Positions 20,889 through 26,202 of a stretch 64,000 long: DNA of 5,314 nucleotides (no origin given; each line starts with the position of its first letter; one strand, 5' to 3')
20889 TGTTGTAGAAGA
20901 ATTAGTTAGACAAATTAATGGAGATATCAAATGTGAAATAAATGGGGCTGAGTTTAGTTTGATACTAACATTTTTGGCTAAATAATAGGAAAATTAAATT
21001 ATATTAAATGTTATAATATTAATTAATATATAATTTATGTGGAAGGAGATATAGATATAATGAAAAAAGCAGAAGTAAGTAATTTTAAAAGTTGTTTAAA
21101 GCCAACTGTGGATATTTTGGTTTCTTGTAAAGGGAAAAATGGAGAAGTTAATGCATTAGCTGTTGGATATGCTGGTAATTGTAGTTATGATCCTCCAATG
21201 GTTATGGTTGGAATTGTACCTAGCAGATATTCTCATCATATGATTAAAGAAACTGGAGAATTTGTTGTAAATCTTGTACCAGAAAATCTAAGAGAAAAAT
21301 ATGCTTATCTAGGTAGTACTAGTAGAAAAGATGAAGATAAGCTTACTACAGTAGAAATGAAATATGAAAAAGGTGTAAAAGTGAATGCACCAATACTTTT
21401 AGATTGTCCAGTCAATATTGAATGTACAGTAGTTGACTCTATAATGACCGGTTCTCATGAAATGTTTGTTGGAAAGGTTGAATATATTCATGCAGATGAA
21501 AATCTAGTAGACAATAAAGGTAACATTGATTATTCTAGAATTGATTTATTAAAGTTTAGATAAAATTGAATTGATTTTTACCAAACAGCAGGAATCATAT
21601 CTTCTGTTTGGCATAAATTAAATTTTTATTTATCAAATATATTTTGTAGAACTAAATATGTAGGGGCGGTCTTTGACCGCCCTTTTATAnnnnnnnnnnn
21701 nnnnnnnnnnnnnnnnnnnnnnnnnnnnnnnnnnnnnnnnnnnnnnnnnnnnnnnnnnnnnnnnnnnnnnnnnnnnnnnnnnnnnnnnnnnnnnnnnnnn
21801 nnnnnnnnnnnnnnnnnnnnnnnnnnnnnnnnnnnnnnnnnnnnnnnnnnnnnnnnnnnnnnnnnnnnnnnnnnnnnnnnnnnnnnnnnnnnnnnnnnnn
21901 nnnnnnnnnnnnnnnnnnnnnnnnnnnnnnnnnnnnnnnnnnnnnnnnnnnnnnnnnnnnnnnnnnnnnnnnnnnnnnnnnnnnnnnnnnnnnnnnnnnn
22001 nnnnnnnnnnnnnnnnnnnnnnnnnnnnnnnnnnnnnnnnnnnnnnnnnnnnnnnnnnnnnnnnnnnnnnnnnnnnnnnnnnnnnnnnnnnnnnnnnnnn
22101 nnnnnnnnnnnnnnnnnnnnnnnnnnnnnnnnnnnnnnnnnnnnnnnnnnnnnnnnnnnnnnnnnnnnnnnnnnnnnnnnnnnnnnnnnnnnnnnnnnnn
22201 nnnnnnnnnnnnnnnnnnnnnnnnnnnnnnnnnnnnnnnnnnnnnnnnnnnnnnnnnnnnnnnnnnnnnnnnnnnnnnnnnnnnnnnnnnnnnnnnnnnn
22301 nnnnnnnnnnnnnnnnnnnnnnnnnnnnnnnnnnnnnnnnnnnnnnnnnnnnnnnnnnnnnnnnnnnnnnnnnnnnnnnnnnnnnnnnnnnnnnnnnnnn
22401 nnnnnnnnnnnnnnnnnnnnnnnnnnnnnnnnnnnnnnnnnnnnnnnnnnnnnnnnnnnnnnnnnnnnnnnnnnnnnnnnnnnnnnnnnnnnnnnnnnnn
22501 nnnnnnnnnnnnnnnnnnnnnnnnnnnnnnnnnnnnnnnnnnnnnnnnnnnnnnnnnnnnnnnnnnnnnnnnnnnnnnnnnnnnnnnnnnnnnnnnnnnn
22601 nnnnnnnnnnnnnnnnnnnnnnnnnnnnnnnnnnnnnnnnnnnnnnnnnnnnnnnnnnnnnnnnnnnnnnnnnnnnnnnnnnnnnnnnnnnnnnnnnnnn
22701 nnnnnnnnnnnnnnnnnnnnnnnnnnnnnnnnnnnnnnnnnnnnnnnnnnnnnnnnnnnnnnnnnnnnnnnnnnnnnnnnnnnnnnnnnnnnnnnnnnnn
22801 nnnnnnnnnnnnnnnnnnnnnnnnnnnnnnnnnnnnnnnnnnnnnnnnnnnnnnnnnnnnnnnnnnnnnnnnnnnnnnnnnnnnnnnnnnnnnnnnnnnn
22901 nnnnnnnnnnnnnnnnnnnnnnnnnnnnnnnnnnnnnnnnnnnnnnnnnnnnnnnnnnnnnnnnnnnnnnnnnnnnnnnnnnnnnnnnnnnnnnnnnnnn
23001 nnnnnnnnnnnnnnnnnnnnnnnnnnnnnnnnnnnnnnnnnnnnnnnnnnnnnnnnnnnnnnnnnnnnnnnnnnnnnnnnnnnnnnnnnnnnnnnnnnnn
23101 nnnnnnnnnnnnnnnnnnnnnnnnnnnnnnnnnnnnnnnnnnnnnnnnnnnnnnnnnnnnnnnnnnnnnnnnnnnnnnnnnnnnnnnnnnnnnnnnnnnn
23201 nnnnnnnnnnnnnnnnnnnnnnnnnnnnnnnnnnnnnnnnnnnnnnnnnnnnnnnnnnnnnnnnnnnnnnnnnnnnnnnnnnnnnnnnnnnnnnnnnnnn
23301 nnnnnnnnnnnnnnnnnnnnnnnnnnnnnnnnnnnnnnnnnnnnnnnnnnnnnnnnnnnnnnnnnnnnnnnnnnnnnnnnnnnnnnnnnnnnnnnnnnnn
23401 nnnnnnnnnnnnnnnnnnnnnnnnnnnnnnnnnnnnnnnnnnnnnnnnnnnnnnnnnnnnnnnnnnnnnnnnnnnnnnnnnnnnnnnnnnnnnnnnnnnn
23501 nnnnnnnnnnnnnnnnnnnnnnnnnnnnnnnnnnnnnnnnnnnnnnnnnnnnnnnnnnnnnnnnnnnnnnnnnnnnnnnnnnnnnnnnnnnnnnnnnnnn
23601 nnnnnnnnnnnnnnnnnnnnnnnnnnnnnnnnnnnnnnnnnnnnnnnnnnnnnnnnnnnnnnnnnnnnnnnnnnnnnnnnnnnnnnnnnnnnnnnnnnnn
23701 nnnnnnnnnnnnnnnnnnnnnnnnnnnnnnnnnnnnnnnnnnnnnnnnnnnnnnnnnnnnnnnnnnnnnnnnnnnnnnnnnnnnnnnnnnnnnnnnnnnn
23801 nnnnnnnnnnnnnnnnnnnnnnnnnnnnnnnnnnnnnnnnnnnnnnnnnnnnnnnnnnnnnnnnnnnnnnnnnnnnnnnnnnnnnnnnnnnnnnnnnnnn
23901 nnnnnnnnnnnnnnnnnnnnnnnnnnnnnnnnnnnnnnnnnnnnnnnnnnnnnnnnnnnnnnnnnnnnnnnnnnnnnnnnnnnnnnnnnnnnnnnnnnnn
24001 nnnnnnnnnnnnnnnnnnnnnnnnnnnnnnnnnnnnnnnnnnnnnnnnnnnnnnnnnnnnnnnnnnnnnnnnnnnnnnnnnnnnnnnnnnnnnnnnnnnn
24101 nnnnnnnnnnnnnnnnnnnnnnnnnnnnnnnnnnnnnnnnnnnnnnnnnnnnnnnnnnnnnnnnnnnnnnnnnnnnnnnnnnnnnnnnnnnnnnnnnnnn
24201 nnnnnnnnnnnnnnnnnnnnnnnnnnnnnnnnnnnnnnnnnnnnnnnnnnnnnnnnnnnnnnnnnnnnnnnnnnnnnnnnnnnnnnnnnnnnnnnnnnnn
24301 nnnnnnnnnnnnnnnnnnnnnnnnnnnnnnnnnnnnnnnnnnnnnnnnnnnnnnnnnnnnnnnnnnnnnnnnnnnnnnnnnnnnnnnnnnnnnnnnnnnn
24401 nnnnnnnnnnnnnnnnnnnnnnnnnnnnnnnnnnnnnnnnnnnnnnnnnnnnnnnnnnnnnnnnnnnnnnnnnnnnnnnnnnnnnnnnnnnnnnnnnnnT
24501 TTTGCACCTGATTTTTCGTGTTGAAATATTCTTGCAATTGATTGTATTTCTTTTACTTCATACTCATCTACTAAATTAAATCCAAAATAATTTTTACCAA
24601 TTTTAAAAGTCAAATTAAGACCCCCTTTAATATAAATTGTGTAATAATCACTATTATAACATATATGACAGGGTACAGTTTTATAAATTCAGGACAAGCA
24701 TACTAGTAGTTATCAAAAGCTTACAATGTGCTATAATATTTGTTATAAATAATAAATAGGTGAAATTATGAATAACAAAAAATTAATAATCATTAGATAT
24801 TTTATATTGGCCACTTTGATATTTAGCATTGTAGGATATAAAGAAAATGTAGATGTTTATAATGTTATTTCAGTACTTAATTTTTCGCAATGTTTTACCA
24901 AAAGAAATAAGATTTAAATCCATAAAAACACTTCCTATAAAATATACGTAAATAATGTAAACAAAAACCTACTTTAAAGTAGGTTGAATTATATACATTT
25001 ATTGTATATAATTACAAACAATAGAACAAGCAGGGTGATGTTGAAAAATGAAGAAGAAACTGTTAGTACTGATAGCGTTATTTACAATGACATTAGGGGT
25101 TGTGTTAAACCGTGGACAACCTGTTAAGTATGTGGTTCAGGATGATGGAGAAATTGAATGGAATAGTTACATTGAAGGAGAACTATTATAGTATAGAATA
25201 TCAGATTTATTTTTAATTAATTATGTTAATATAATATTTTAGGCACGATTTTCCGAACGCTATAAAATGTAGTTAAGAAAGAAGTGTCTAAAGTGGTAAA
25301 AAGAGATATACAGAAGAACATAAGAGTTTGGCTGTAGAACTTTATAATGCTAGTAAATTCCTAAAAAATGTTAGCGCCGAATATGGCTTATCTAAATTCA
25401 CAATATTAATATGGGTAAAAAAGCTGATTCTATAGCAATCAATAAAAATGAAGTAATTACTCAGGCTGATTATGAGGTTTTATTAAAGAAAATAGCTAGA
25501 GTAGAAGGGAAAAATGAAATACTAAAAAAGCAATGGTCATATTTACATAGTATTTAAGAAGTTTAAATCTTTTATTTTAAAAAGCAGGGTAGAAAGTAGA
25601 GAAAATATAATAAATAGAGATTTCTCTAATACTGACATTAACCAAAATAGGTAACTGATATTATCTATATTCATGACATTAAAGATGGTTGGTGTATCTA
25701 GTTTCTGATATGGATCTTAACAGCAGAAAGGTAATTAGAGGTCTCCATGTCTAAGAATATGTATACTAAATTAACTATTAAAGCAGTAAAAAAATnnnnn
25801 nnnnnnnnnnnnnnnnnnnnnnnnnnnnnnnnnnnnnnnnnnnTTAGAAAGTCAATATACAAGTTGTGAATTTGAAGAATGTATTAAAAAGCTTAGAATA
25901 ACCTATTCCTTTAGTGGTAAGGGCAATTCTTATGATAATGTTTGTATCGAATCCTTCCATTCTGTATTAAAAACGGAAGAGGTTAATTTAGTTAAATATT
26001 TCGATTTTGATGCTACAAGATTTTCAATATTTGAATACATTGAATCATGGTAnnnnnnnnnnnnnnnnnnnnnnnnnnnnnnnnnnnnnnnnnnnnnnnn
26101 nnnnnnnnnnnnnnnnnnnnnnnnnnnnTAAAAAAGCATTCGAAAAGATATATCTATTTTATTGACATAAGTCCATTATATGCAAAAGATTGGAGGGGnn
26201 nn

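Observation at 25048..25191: Unannotated 47-aa secreted-type peptide: quorum-sensing propeptide or RiPP-like precursor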

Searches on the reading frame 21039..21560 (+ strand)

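Call 79: search_protein_families(library=pfam, proteins=[window:21039-21560:+], max_evalue=1)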
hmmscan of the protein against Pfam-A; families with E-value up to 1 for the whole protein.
window:21039-21560:+ (174 aa): 2 families
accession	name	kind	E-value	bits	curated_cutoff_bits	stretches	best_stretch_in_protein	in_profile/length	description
PF01613.24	Flavin_Reduct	-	4.5e-31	108.5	27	1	27-156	10-137/153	Flavin reductase like domain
PF11592.13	AvrPto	-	0.21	12.1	27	1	70-119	23-71/105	Central core of the bacterial effector protein AvrPto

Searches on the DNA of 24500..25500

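Call 80: search_rna_families(source=window, start=24500, end=25500, threshold=evalue, max_evalue=1)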
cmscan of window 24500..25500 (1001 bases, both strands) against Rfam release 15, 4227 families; matches with E-value up to 1: 0.
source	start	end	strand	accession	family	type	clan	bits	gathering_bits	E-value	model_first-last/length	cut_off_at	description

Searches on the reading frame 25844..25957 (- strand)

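Call 79: search_protein_families(library=pfam, proteins=[window:25844-25957:-], max_evalue=1)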
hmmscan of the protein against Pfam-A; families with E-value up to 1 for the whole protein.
window:25844-25957:- (37 aa): 1 family
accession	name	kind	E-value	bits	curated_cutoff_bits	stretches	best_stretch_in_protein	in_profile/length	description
PF05931.16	AgrD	-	0.1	13.1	22.7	1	23-37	3-17/45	Staphylococcal AgrD protein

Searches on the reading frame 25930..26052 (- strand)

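Call 79: search_protein_families(library=pfam, proteins=[window:25930-26052:-], max_evalue=1)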
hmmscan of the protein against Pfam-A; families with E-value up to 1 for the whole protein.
window:25930-26052:- (40 aa): 1 family
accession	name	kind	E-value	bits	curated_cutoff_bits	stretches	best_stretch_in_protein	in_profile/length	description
PF06585.17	JHBP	-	0.017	14.8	29.2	1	3-39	174-209/239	Haemolymph juvenile hormone binding protein (JHBP)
